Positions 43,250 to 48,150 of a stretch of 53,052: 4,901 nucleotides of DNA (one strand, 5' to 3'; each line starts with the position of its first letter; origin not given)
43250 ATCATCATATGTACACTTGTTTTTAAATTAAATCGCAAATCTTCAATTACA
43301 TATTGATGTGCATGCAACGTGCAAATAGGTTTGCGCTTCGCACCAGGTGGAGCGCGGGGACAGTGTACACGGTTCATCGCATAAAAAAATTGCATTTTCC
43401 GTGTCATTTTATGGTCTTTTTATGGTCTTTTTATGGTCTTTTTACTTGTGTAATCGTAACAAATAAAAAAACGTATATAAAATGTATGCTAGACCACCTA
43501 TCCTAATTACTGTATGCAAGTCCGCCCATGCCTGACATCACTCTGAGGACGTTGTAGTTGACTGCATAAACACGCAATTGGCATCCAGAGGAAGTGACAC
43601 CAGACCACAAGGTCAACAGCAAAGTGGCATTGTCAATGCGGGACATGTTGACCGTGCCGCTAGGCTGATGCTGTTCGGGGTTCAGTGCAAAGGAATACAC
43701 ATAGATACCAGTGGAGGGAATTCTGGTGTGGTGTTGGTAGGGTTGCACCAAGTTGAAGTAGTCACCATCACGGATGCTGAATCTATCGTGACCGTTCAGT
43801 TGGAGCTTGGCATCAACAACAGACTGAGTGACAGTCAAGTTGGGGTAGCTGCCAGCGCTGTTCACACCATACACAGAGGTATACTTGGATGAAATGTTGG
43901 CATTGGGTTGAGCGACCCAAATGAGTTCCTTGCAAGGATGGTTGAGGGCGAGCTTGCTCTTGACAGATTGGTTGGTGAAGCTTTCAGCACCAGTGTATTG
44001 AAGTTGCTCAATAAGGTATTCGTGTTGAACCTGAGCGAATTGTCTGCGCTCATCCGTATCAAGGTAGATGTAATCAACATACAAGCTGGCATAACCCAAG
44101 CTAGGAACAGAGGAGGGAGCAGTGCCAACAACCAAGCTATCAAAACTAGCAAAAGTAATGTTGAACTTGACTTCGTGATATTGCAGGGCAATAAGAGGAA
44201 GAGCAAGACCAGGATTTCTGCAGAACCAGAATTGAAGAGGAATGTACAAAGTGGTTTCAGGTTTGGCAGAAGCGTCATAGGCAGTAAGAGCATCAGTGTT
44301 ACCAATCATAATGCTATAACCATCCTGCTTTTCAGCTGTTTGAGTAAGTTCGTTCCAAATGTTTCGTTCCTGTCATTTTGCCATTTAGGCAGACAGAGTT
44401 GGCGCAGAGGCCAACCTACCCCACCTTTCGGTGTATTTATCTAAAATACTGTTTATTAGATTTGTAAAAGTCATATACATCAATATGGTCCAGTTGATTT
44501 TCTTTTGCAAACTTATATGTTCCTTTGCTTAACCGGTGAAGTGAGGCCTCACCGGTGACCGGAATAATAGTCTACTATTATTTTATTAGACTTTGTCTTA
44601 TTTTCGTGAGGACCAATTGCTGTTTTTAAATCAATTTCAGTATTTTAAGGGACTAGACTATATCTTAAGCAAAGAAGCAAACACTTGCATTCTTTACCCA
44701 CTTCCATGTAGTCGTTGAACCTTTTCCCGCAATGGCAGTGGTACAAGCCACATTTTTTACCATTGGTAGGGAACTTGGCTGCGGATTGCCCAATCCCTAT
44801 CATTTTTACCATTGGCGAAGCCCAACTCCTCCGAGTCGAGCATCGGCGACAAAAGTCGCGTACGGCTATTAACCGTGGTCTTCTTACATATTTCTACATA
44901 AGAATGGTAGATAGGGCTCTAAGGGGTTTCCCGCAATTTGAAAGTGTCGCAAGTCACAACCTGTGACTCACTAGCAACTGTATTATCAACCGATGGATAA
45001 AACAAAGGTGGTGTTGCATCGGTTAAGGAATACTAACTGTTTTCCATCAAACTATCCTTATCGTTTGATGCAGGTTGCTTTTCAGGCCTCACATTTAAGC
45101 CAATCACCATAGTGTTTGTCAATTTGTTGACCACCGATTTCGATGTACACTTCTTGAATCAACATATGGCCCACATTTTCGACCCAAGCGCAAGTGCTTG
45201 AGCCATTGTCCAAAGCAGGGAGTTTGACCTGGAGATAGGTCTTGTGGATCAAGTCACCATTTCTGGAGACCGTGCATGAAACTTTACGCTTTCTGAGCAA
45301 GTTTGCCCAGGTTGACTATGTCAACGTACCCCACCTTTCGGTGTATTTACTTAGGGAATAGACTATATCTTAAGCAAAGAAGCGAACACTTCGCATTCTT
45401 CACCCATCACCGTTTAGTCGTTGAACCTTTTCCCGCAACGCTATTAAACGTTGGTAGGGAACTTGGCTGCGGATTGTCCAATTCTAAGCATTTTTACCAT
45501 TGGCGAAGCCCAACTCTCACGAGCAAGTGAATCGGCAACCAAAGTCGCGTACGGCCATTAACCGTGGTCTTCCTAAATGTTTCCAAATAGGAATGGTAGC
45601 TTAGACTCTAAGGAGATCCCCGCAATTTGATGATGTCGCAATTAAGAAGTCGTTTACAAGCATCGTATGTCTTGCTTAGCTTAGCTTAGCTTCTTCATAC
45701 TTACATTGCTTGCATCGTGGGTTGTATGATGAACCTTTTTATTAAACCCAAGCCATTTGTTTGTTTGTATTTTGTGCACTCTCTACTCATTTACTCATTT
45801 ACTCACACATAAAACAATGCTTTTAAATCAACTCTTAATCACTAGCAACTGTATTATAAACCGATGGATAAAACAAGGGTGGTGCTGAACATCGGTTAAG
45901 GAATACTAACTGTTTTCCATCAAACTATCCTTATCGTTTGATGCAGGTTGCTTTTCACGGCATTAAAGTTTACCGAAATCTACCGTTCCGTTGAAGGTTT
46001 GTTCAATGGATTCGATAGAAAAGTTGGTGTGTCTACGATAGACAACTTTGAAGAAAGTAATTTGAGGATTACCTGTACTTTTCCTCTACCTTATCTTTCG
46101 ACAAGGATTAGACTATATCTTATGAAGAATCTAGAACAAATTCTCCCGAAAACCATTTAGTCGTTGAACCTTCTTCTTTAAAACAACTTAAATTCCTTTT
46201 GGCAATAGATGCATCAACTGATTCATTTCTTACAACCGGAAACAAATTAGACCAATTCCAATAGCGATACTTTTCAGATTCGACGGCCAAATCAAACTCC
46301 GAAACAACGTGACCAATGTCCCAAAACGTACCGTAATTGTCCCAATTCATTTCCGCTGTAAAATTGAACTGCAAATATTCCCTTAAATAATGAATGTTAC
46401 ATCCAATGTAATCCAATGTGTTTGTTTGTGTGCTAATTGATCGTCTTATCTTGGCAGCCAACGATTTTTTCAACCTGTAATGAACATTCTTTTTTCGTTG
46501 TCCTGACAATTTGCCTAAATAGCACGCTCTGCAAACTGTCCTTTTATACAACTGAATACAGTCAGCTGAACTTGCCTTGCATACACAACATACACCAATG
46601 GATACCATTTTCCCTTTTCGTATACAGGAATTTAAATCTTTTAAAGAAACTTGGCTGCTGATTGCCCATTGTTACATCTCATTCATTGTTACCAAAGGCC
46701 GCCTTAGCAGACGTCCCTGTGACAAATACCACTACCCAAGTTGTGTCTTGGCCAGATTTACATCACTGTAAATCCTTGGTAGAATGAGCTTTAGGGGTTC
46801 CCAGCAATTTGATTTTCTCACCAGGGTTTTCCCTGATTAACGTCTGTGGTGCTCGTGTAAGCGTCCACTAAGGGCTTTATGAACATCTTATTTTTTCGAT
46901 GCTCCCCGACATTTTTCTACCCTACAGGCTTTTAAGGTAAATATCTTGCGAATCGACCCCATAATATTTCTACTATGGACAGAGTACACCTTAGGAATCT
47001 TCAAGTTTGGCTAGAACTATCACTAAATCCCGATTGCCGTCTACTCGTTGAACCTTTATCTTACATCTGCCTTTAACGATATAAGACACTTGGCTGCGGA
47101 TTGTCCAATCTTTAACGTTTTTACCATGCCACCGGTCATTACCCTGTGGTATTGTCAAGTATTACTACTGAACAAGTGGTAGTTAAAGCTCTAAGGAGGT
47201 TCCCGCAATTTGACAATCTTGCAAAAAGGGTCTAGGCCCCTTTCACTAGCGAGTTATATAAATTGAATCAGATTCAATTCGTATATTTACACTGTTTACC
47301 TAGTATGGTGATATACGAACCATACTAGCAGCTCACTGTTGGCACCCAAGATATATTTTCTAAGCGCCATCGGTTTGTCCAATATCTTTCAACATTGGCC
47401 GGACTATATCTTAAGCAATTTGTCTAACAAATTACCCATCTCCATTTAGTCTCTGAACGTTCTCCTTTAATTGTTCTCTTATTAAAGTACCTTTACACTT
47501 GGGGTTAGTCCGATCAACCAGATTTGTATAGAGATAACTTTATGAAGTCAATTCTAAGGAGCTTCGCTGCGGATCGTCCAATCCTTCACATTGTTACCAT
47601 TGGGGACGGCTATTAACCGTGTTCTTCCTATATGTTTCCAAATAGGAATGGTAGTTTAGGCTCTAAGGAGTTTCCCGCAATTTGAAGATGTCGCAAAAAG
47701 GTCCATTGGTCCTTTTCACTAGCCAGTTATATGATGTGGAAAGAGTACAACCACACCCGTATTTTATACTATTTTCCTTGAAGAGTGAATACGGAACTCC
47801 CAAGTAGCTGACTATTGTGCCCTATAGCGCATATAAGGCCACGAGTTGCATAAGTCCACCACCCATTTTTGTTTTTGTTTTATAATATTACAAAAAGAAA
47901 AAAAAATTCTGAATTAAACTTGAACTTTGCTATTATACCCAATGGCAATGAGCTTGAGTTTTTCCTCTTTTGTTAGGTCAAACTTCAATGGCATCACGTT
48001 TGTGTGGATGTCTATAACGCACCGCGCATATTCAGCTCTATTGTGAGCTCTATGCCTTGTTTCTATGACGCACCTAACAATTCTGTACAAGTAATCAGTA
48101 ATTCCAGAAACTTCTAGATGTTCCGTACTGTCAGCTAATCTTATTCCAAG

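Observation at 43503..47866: Major capsid protein gene split by five group I introns, with 8-nt and 14-nt micro-exons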

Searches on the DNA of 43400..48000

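Call 7: search_rna_families(source=window, start=43400, end=48000, threshold=evalue, max_evalue=1, show_alignments=6)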
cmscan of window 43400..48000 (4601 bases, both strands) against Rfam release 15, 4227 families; matches with E-value up to 1: 6.
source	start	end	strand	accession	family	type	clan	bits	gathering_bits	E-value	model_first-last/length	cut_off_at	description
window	47380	47762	-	RF00028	Intron_gpI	Intron;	-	100.9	50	4e-26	1-253/253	no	Group I catalytic intron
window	44634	44998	-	RF00028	Intron_gpI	Intron;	-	90.2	50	6.6e-23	1-253/253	no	Group I catalytic intron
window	45339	45753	-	RF00028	Intron_gpI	Intron;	-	71.5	50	2.7e-17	1-253/253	no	Group I catalytic intron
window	46960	47284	-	RF00028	Intron_gpI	Intron;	-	70.2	50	6.5e-17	1-253/253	no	Group I catalytic intron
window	46089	46305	-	RF00028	Intron_gpI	Intron;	-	45.5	50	1.6e-09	1-253/253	no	Group I catalytic intron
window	46556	46810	-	RF00028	Intron_gpI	Intron;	-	20.8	50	0.041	56-151/253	no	Group I catalytic intron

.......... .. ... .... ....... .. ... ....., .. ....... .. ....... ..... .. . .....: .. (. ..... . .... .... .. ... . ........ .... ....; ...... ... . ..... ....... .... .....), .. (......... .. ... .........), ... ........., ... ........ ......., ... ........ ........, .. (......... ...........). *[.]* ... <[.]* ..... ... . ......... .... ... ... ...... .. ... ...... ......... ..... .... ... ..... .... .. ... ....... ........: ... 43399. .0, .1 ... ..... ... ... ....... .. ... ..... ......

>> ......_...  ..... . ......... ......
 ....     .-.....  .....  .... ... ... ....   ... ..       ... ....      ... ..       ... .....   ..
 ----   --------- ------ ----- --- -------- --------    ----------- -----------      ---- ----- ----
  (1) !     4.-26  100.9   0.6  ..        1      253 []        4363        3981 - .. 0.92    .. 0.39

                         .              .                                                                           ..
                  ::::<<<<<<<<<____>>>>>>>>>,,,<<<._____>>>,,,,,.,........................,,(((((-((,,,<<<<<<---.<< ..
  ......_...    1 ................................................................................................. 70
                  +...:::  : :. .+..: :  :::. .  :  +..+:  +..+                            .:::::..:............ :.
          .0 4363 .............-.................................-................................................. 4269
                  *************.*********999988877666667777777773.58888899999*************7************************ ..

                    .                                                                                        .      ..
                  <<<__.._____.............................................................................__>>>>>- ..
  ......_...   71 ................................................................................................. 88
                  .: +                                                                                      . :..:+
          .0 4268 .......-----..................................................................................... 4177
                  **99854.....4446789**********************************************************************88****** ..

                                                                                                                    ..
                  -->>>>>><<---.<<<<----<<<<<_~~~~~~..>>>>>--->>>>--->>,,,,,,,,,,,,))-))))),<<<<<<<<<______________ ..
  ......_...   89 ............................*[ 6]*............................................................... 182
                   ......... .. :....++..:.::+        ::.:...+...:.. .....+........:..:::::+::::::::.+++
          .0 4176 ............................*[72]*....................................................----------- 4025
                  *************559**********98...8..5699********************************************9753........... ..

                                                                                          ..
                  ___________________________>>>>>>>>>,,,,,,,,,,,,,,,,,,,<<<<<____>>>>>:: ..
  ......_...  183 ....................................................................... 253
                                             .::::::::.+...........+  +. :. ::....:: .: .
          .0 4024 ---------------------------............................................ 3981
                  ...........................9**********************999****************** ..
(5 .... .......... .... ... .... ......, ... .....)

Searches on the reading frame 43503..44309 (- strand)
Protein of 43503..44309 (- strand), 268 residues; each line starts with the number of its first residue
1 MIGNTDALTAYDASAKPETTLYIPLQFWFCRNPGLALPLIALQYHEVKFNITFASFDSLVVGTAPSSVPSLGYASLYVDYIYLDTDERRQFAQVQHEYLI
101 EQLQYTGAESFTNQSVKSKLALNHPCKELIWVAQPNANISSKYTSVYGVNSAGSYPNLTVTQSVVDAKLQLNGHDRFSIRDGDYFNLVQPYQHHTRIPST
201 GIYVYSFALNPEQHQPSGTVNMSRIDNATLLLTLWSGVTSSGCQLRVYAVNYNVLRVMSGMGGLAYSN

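Call 32: list_cluster_members(proteins=[window:43506-44309:-, window:47917-48717:-, window:41457-43247:-, window:31293-32999:-, window:46123-46608:-, window:4821-5993:-, window:10024-10884:+, window:27719-28666:-])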
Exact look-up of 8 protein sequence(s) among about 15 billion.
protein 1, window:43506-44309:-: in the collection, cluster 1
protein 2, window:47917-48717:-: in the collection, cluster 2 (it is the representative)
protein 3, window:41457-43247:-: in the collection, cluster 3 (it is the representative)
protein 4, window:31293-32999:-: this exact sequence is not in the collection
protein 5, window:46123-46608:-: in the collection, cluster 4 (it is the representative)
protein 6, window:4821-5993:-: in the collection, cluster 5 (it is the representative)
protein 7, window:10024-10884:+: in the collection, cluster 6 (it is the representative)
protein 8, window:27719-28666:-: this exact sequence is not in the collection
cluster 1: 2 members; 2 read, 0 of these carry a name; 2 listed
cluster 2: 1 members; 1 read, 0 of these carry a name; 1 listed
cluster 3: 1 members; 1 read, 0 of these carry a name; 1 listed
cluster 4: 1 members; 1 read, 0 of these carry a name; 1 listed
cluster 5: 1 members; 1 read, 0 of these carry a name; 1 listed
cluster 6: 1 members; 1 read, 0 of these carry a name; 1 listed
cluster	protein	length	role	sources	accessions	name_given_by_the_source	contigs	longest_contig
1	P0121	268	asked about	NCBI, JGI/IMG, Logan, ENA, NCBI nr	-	-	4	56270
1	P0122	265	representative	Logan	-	-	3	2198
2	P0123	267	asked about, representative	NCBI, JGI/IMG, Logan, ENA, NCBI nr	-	-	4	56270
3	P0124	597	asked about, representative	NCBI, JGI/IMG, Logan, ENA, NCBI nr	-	-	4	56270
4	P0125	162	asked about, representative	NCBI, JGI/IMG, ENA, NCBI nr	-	-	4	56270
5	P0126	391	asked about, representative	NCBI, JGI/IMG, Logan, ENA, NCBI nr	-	-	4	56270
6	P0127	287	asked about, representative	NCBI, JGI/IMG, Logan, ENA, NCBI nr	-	-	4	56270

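Call 55: search_solved_structures(query=A2, max_evalue=10, show_alignments=2)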
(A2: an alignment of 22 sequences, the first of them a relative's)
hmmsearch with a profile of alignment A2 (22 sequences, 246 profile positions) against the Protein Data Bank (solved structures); distinct sequences matched with E-value up to 10: 2.
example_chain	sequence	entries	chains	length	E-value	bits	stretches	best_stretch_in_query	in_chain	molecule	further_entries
2luy_A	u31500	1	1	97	0.01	18.5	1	6-87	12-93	Meiotic chromosome segregation protein P8B7.28c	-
3fc3_A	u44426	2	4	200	0.56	12.8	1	4-75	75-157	Restriction endonuclease Hpy99I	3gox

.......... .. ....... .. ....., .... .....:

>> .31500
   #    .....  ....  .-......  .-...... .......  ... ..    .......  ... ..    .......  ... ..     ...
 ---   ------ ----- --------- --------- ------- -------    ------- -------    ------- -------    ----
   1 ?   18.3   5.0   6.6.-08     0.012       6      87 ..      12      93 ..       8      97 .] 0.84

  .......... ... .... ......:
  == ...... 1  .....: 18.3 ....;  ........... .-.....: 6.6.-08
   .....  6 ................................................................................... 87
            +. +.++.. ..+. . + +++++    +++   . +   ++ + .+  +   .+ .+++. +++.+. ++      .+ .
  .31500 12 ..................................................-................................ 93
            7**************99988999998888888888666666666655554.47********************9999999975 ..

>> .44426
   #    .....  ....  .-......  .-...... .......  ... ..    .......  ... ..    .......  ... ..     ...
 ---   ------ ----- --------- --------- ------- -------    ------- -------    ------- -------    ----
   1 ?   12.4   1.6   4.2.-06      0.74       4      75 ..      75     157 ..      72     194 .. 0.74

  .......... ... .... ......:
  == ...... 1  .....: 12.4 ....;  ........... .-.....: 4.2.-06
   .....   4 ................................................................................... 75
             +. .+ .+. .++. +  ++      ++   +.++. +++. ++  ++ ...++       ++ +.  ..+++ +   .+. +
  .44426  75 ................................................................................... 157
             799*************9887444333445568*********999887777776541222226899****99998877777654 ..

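Call 56: search_protein_families(library=pfam, alignment_id=A2, max_evalue=1)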
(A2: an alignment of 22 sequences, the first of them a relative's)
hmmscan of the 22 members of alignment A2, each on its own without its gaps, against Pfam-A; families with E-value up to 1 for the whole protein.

A. member 1, P0125 (162 aa): 1 family
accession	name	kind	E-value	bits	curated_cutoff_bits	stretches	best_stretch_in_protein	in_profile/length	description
PF25752.1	DUF1619_N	-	0.029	15.3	22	1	7-73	38-99/120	N-terminal domain of DUF1619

B. families by the number of members that match (of 22 scanned): 24 families
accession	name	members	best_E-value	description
PF12898.13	Stc1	16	3.2e-05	Stc1 domain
PF24734.1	DUF7685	5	0.0049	Domain of unknown function (DUF7685)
PF05571.17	JAMP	4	0.0058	JNK1/MAPK8-associated membrane protein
PF15134.11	CEP15-like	4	0.045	Centrosomal protein 15-like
PF08273.17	Zn_Ribbon_Prim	3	0.053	Zinc-binding domain of primase-helicase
PF05511.16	ATP-synt_F6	2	0.056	Mitochondrial ATP synthase coupling factor 6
PF01363.27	FYVE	2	0.063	FYVE zinc finger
PF21674.2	CCDC22_N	1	0.014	CCDC22 protein N-terminal domain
PF25752.1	DUF1619_N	1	0.029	N-terminal domain of DUF1619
PF23115.1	zf-C2H2_STOP2_3rd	1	0.032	STOP2-like, C2H2-type zinc finger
PF07766.19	LETM1_RBD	1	0.056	LETM1-like, RBD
PF20120.5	DUF6510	1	0.074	Family of unknown function (DUF6510)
PF08821.16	CGGC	1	0.077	CGGC domain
PF04108.17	ATG17_like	1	0.096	Autophagy protein ATG17-like domain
PF18451.7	CdiA_C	1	0.099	Contact-dependent growth inhibition CdiA C-terminal domain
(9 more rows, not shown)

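Call 72: find_encoding_contigs(protein=window:43503-44309:-, flank=6000, max_places=6)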
Protein window:43503-44309:- (268 aa): 8 contigs read that carry it; 3 places shown.
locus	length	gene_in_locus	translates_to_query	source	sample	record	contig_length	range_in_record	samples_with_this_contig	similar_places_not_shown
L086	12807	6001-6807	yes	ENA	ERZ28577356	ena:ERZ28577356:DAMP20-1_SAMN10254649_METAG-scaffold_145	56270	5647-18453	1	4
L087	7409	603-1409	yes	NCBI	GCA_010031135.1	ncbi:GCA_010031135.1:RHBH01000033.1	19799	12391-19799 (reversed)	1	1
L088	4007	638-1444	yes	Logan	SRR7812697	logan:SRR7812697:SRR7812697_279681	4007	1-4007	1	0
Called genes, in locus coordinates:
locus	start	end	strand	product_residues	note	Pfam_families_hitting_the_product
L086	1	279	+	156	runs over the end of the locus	-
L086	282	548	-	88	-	-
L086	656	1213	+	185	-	-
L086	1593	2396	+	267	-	PF01734:Patatin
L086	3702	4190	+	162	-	-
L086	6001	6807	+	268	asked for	PF16903:Capsid_N, PF04451:Capsid_NCLDV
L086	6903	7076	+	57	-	-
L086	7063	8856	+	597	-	PF10544:T5orf172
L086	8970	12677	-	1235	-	-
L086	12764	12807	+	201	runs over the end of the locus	-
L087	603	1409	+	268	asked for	PF16903:Capsid_N, PF04451:Capsid_NCLDV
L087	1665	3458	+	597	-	PF10544:T5orf172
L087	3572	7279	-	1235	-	-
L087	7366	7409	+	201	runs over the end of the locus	-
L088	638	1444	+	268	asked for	PF16903:Capsid_N, PF04451:Capsid_NCLDV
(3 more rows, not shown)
